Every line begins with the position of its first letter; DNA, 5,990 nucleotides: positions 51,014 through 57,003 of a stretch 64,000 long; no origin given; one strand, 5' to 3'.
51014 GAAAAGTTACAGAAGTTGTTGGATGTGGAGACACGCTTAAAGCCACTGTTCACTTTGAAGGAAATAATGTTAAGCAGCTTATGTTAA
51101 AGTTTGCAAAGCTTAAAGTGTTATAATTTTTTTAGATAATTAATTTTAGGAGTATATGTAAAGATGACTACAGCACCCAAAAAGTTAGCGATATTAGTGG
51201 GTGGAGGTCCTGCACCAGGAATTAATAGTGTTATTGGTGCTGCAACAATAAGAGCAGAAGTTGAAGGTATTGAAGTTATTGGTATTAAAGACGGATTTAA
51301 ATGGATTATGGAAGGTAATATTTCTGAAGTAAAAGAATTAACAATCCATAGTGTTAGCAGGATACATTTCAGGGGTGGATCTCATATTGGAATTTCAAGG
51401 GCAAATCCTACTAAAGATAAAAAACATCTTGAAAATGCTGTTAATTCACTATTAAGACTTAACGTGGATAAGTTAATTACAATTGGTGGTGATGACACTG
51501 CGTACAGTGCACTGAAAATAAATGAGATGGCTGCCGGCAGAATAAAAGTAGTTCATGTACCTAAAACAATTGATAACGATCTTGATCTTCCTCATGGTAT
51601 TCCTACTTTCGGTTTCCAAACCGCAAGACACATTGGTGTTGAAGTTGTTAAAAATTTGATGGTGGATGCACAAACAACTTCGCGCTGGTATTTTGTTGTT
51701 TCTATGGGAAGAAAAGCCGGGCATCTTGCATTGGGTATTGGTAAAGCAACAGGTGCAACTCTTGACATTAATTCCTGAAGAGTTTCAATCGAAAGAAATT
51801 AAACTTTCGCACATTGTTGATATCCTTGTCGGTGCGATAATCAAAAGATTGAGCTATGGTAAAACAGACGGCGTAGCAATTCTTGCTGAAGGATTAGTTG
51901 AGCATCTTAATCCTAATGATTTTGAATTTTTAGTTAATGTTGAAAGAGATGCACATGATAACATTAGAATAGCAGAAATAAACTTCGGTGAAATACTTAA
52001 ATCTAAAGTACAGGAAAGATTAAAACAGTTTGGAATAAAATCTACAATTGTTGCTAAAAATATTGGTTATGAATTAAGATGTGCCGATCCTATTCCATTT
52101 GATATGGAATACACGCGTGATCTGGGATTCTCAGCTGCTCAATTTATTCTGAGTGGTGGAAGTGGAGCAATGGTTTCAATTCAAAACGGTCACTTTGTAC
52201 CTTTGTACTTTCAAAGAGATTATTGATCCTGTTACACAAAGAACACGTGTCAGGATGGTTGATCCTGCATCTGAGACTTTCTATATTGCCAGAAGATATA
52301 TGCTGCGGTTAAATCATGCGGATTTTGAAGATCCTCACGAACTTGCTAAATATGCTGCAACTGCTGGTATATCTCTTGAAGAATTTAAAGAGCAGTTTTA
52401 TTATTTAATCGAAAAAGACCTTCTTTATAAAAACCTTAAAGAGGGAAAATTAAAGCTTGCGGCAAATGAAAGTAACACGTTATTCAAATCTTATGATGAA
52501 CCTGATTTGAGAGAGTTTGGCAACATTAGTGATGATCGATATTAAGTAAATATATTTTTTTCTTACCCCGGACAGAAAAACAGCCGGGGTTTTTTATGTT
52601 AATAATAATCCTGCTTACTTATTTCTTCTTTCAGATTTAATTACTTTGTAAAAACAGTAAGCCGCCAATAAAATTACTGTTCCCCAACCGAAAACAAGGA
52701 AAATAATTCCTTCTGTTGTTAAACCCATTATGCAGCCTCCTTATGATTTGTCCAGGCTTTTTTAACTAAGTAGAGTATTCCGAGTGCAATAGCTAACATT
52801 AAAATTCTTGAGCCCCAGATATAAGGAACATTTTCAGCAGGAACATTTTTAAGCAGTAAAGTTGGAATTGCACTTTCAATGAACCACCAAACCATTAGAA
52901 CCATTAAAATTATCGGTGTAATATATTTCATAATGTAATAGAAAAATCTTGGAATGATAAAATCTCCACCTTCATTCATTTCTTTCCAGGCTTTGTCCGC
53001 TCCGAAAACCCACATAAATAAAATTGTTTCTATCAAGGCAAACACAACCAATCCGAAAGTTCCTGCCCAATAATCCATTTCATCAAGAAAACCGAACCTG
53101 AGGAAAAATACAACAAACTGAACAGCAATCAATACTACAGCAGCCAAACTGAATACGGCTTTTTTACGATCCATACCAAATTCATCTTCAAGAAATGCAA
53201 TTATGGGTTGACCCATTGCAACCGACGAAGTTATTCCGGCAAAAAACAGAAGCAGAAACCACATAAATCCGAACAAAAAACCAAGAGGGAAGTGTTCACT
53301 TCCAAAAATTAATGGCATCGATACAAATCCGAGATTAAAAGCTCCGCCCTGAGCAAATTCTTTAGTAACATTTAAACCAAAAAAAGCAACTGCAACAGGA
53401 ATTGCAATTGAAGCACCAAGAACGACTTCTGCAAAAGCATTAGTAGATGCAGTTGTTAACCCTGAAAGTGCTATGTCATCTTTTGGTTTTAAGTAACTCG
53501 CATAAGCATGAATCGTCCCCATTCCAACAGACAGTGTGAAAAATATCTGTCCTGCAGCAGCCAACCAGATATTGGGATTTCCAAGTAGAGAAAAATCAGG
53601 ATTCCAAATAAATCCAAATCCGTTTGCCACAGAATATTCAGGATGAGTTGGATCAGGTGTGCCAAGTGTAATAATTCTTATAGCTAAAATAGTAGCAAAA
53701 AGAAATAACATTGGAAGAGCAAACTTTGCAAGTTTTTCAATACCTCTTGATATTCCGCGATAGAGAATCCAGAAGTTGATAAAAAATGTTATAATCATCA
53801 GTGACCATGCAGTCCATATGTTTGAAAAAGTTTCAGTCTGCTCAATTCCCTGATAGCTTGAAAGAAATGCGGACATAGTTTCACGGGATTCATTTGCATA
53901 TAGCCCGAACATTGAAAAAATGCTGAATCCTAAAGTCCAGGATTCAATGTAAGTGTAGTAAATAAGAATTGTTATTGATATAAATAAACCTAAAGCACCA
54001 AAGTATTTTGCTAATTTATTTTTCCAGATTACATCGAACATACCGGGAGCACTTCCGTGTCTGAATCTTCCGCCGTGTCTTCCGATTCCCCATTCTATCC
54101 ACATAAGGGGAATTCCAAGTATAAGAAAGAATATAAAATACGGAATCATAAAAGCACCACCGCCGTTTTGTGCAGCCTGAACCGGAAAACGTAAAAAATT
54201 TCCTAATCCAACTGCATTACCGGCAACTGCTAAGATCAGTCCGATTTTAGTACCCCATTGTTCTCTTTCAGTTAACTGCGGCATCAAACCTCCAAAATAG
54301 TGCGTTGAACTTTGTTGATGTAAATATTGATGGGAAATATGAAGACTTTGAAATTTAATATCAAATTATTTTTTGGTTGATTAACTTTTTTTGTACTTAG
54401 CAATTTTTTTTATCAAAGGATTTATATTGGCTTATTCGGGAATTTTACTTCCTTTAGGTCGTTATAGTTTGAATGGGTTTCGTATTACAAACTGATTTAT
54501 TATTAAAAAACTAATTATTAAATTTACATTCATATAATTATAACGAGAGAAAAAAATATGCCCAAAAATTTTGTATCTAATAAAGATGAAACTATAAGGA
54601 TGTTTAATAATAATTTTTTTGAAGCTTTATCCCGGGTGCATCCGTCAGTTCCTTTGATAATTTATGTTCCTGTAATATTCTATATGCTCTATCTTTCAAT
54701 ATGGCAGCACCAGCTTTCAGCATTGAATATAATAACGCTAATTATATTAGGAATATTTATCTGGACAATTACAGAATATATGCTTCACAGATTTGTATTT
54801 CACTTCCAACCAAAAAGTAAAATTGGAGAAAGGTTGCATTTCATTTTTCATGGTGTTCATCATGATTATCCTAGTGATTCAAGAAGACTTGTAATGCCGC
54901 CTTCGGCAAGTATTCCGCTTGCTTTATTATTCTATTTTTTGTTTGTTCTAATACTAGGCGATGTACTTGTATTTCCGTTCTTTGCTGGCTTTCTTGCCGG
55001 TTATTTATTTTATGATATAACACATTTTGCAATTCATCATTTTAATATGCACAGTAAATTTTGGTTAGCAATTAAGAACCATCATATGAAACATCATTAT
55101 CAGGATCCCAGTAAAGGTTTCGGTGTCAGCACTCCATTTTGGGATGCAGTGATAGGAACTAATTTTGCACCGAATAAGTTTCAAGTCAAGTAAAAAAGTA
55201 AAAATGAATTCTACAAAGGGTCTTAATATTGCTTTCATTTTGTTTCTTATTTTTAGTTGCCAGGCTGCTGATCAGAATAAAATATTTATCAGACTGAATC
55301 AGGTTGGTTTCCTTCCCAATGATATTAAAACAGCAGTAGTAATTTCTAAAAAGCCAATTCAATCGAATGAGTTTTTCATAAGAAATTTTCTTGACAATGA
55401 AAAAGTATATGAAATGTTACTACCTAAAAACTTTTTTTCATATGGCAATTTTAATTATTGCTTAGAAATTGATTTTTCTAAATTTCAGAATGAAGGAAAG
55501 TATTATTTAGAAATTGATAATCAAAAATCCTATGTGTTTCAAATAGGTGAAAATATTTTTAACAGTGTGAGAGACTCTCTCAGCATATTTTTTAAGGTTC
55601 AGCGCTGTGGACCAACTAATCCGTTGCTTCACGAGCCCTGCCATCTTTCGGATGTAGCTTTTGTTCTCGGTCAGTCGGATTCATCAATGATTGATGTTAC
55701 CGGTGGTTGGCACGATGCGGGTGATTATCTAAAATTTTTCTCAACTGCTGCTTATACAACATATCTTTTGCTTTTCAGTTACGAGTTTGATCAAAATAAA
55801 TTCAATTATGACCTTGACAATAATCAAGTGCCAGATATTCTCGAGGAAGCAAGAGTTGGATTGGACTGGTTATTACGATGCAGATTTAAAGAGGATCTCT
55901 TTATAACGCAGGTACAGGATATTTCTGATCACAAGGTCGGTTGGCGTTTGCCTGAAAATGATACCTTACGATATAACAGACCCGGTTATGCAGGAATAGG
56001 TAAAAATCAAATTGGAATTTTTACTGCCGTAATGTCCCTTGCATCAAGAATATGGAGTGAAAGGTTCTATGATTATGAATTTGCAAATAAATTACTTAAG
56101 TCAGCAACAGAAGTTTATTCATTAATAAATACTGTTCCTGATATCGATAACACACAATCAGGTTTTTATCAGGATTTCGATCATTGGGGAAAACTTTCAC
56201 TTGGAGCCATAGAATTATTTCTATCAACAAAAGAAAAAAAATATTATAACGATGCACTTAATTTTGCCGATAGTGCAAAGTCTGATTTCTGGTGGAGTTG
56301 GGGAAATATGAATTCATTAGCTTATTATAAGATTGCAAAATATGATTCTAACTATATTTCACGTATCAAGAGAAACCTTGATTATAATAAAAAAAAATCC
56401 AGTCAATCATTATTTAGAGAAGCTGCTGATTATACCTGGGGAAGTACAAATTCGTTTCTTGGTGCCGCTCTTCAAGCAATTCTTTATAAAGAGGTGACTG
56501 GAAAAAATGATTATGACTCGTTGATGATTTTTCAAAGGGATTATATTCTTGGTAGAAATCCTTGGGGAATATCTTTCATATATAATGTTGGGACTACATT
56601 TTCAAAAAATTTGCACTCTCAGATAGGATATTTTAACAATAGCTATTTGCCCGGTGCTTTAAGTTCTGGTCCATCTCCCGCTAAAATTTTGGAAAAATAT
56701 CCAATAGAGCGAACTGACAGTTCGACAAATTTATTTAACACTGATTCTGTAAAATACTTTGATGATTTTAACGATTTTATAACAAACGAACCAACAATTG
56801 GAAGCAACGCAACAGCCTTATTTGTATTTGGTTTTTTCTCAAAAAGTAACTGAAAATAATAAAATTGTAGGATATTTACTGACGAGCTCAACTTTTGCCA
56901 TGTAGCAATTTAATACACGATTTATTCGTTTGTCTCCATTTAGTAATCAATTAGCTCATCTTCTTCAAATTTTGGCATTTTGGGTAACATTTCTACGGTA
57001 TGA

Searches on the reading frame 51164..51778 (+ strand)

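Call 69: search_protein_families(library=pfam, proteins=[window:51164-51778:+], max_evalue=0.0001)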
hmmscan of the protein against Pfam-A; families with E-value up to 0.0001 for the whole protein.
window:51164-51778:+ (204 aa): 1 family
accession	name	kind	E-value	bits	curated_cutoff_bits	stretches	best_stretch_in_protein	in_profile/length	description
PF00365.25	PFK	-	3.1e-45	155.1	30.9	1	7-199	1-186/277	Phosphofructokinase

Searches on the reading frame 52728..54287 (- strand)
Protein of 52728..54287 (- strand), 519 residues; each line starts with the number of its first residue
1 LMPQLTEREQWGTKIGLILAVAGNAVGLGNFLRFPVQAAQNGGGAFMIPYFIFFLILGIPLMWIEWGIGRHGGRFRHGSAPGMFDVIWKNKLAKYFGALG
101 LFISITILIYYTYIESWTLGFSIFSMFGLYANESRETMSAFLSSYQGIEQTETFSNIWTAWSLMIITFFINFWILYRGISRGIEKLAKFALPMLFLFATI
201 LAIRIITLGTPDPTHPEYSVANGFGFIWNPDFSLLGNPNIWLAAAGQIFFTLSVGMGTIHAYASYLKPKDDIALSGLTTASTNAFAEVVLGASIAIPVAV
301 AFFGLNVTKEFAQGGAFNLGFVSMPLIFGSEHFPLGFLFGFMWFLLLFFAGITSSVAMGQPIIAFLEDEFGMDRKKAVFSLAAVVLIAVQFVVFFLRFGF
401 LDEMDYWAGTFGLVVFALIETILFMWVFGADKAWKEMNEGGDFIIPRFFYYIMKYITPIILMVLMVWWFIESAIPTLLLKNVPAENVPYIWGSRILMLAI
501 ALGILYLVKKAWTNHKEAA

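Call 69: search_protein_families(library=pfam, proteins=[window:52728-54287:-], max_evalue=0.0001)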
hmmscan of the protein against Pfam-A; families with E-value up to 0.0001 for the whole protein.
window:52728-54287:- (519 aa): 1 family
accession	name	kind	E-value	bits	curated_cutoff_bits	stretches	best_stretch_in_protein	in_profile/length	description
PF00209.24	SNF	-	5.9e-54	184.1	27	2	161-473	178-485/524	Sodium:neurotransmitter symporter family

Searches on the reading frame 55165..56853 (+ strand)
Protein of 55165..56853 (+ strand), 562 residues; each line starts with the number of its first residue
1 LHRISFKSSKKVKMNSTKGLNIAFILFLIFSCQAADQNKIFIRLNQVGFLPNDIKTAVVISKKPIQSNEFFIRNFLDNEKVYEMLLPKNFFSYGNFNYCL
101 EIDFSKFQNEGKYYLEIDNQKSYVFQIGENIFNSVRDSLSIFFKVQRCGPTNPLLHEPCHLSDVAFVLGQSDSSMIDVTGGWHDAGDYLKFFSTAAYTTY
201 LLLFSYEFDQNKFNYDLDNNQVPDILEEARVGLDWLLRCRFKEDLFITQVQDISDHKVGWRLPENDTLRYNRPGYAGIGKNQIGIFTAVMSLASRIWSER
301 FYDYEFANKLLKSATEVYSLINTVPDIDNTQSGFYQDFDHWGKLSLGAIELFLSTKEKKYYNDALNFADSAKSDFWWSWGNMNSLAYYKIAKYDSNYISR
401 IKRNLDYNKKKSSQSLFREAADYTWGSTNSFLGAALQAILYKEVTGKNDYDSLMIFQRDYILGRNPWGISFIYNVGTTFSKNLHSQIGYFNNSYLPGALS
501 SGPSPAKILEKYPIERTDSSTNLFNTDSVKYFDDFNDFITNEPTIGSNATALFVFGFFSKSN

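Call 3: search_protein_families(library=pfam, proteins=[window:55165-56853:+], max_evalue=1)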
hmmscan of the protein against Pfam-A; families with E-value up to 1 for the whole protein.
window:55165-56853:+ (562 aa): 3 families
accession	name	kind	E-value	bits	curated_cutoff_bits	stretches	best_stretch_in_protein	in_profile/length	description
PF00759.25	Glyco_hydro_9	-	1.3e-77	262.4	27.7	1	135-554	4-443/444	Glycosyl hydrolase family 9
PF02927.20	CelD_N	-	2.3e-16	60.7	24.6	1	42-121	6-85/86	Cellulase N-terminal ig-like domain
PF11465.14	Receptor_2B4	-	0.0038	17.9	21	1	45-125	14-98/108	Natural killer cell receptor 2B4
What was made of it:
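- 55165..56853 (+): Upstream GH9 glycoside hydrolase with an N-terminal lipoprotein-like signal. PF00759 E 1.3e-77 and CelD_N (call 3).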

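Call 4: search_protein_families(library=ncbifam, proteins=[window:55165-56853:+], max_evalue=1)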
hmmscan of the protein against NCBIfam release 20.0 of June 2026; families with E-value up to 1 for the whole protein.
window:55165-56853:+ (562 aa): 1 family
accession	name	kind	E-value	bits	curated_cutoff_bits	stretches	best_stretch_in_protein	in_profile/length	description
NF049990.1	CellobisidaseCelK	equivalog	8.2e-18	64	1700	3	175-362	374-582/889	cellulose 1,4-beta-cellobiosidase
